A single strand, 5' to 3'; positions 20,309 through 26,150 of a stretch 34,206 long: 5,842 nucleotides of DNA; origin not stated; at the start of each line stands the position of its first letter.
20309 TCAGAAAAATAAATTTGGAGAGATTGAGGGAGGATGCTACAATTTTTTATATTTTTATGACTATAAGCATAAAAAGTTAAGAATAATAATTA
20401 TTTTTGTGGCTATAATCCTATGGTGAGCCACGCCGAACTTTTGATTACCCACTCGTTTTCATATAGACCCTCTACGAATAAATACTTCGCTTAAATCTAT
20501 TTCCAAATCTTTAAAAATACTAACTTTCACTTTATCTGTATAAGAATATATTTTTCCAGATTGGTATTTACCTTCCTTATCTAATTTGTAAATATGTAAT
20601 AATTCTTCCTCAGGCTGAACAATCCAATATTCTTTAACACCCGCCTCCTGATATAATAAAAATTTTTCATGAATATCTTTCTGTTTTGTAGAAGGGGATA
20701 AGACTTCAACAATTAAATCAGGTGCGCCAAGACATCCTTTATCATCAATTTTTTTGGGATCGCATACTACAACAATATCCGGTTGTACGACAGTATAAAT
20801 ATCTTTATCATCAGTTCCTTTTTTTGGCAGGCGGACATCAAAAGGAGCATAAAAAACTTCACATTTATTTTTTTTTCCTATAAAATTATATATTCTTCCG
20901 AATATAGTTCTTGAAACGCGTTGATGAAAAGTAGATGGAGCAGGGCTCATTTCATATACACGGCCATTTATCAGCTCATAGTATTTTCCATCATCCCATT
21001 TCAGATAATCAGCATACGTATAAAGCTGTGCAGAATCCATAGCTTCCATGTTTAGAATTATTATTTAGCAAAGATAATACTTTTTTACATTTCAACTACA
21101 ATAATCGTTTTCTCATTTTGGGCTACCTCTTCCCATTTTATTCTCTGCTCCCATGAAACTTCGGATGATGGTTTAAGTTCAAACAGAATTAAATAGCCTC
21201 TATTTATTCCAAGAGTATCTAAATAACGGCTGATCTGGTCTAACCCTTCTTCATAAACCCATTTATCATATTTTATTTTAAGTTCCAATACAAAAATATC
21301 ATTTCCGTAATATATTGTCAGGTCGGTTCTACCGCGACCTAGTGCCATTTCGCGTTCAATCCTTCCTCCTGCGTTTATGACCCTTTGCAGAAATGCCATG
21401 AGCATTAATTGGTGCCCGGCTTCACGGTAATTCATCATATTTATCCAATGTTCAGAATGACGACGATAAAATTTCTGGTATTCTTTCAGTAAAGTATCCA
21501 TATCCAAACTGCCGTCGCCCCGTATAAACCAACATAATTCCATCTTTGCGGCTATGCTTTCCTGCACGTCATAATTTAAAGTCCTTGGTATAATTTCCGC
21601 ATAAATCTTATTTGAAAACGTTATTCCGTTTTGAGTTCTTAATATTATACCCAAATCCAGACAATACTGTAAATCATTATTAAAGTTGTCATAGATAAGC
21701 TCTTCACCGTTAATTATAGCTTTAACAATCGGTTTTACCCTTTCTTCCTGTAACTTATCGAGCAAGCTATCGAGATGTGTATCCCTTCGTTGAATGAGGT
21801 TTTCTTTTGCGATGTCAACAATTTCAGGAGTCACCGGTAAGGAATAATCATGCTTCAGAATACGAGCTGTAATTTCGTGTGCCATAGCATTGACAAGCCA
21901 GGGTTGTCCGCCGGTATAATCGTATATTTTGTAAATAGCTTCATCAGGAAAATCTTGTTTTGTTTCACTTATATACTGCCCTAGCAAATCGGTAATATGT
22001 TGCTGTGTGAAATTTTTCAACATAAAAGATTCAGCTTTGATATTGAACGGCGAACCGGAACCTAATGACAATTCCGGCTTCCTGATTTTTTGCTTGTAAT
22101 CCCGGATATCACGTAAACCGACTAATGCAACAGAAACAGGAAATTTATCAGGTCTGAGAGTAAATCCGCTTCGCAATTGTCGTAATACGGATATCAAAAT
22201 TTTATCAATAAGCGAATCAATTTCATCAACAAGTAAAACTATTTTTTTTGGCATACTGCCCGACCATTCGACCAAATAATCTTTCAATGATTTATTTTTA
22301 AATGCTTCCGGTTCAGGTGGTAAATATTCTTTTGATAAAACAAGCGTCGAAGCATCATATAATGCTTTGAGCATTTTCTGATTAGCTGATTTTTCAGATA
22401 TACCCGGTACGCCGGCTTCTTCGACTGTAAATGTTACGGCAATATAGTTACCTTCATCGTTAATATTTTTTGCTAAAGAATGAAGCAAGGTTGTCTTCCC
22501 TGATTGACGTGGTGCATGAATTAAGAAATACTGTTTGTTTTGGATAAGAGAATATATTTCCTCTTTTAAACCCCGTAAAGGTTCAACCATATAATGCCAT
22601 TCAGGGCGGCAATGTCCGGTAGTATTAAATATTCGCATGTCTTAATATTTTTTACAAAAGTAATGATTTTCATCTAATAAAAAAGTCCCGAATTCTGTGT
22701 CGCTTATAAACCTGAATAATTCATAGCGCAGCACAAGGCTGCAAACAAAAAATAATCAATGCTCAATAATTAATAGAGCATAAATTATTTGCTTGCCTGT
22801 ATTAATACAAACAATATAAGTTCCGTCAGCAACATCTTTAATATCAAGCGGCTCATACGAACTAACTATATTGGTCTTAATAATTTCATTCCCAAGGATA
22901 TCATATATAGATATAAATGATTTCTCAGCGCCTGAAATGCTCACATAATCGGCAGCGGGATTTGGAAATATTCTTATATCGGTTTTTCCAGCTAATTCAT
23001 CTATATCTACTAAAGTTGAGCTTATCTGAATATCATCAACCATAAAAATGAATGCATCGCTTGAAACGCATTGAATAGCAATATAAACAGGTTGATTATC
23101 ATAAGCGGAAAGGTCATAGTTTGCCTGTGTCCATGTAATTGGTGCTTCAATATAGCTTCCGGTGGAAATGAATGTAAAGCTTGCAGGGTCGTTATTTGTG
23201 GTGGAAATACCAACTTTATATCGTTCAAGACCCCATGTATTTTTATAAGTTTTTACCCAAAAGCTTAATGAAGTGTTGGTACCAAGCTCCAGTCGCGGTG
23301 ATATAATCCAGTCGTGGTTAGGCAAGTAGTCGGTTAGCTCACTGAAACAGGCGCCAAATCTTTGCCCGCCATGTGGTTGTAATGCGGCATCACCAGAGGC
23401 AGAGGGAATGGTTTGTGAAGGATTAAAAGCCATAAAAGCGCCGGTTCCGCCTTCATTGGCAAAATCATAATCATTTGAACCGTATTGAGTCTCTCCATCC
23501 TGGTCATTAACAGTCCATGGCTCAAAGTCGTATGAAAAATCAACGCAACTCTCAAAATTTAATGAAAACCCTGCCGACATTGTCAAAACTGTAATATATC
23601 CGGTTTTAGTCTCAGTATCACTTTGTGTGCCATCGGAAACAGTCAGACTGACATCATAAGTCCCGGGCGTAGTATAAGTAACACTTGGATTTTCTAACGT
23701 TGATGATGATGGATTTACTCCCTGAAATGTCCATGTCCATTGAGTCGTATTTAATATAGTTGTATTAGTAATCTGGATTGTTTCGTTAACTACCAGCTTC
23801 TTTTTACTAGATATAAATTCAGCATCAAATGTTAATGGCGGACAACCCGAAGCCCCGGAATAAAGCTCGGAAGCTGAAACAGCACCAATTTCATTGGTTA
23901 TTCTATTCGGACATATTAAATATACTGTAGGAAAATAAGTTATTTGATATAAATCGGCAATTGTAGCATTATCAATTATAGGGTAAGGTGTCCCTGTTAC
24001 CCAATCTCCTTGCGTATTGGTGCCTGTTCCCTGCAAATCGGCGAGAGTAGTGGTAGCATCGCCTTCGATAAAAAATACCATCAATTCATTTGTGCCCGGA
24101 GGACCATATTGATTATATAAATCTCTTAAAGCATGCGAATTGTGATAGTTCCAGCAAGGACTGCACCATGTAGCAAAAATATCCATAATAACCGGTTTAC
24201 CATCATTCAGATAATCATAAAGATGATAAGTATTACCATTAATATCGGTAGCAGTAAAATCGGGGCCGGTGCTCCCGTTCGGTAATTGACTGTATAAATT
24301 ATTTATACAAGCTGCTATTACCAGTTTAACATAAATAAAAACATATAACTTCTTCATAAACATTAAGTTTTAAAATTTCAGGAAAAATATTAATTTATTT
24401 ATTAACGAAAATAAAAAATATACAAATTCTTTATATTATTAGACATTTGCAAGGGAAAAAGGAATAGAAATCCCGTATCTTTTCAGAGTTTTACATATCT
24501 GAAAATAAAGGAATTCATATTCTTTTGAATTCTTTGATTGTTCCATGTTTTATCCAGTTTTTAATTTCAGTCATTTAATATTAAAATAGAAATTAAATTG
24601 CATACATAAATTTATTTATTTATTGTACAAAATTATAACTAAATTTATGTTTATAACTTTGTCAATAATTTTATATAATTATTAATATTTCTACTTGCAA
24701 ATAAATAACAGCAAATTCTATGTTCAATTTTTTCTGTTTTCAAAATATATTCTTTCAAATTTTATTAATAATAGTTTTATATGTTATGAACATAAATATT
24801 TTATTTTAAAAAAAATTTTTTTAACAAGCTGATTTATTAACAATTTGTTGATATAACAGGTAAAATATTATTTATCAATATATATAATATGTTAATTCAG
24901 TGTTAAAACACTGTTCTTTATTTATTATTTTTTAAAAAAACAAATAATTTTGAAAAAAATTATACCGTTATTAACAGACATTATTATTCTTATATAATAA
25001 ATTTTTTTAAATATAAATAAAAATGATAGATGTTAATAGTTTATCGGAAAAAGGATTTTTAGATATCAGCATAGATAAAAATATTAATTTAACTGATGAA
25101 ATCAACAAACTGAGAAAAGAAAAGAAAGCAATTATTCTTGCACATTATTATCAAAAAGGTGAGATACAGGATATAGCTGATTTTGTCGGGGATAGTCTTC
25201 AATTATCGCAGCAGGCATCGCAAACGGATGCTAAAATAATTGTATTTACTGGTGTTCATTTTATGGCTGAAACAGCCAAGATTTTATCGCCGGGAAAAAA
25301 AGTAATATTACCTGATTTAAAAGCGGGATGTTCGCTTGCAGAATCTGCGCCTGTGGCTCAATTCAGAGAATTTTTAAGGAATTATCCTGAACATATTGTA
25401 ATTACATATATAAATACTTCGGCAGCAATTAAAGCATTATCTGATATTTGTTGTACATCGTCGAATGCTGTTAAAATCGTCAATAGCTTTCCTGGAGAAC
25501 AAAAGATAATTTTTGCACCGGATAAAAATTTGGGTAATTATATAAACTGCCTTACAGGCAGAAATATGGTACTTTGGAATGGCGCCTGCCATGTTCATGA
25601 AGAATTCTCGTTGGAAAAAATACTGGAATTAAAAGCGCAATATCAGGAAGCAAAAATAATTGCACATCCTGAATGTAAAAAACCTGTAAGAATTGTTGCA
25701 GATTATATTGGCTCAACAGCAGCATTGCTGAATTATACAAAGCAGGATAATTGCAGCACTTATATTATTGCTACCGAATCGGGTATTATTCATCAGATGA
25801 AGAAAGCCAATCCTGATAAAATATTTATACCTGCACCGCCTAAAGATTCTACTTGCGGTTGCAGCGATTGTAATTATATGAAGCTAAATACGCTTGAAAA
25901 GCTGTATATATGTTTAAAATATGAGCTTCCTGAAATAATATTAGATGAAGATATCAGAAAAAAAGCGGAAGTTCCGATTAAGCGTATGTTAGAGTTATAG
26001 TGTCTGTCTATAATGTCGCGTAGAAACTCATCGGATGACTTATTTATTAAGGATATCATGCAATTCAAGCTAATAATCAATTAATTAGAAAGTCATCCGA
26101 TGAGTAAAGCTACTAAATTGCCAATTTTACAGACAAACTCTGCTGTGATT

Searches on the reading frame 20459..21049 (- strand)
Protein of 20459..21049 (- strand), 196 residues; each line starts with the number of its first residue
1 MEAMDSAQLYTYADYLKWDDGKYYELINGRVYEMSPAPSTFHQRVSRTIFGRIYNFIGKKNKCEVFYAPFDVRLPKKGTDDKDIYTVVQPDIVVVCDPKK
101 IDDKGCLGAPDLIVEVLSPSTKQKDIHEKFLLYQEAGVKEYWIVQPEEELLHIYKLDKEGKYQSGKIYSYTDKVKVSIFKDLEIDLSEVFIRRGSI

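Call 44: search_protein_families(library=pfam, proteins=[window:20459-21049:-], max_evalue=0.00001)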
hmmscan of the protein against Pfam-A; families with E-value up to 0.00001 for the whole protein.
window:20459-21049:- (196 aa): 1 family
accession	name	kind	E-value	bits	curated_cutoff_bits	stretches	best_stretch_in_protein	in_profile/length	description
PF05685.18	Uma2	-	2.2e-37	128.6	27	1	13-186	2-171/172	Putative restriction endonuclease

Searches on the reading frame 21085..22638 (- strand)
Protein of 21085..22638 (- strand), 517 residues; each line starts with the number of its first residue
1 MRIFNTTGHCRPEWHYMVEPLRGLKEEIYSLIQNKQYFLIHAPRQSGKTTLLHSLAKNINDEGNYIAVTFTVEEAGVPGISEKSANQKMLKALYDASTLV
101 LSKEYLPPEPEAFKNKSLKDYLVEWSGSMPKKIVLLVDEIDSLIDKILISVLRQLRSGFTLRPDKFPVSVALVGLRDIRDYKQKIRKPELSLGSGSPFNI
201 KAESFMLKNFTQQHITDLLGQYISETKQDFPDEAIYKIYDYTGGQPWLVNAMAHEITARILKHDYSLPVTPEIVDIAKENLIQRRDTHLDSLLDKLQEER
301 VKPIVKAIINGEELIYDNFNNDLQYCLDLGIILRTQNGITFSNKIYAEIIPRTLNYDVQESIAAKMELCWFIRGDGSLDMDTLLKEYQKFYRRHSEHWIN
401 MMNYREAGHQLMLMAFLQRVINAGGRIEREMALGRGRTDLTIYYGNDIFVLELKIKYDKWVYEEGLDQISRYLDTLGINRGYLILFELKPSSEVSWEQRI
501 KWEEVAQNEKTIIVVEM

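Call 44: search_protein_families(library=pfam, proteins=[window:21085-22638:-], max_evalue=0.00001)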
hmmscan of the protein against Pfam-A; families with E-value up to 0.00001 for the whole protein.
window:21085-22638:- (517 aa): 3 families
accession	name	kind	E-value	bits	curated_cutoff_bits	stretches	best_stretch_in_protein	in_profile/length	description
PF01637.24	ATPase_2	-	3.4e-08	34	33.2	0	35-147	20-130/225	ATPase domain predominantly from Archaea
PF14516.12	AAA_35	-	2.7e-07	30.1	27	0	196-347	188-326/331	AAA-like domain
PF13401.12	AAA_22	-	1e-06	29.6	27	1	34-180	4-128/130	AAA domain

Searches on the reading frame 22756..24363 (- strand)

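Call 44: search_protein_families(library=pfam, proteins=[window:22756-24363:-], max_evalue=0.00001)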
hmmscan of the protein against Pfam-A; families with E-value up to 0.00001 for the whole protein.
window:22756-24363:- (535 aa): 4 families
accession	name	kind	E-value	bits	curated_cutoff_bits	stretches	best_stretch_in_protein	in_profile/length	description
PF18962.6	Por_Secre_tail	-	1.6e-10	41.5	27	1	465-529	1-71/75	Secretion system C-terminal sorting domain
PF18911.6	PKD_4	-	7e-10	39.3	27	1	191-259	19-85/85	PKD domain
PF00578.27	AhpC-TSA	-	9.9e-07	29.2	26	1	32-152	4-117/124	AhpC/TSA family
PF08534.16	Redoxin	-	5.8e-06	26.6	26.6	0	29-96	2-68/148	Redoxin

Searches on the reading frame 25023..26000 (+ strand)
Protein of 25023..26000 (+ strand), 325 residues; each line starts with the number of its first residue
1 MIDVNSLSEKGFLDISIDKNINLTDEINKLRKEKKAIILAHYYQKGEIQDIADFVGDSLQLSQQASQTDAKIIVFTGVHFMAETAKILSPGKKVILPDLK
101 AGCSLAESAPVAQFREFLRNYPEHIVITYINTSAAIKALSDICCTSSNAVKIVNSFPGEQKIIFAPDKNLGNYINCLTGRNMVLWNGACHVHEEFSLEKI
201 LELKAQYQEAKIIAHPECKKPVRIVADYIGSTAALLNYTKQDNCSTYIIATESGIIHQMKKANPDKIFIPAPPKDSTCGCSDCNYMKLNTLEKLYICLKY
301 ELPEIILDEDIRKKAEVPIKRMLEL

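Call 45: search_protein_families(library=pfam, proteins=[window:25023-26000:+], max_evalue=0.00001)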
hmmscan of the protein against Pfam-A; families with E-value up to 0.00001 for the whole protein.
window:25023-26000:+ (325 aa): 1 family
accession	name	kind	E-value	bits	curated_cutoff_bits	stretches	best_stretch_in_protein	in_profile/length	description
PF02445.21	NadA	-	4.6e-124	413.8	27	1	26-324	2-295/295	Quinolinate synthetase A protein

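Call 73: find_homologous_proteins(query=window:25023-26000:+, max_evalue=1e-60)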
Query window:25023-26000:+ (325 aa): 8000 proteins with E <= 1e-60 among 8000 candidates; the best 120 are listed.
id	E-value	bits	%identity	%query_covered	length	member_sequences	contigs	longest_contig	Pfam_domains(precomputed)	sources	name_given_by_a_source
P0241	5.3e-214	727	100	100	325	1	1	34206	PF02445.22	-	-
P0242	7.1e-161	553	74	100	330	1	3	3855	PF02445.22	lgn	-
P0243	7.8e-161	553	74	100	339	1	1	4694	PF02445.22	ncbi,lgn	-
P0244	9.4e-161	552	74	100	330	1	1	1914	PF02445.22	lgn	-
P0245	1.5e-160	552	72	100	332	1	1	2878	PF02445.22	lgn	-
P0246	1.8e-160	551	72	99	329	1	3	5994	PF02445.22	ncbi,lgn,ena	-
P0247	3.4e-160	550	73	100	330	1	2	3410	PF02445.22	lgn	-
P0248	3.7e-160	550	73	100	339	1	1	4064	PF02445.22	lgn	-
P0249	4.8e-159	547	73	100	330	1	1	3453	PF02445.22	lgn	-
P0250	5.3e-159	547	73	100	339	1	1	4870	PF02445.22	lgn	-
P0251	8.0e-159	546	71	99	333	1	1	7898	PF02445.22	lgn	-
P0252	1.1e-158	546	73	100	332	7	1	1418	PF02445.22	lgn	-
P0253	1.0e-157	542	71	100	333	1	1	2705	PF02445.22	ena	-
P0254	1.2e-157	542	71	100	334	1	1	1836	PF02445.22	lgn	-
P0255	2.8e-157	541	74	98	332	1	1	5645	PF02445.22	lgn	-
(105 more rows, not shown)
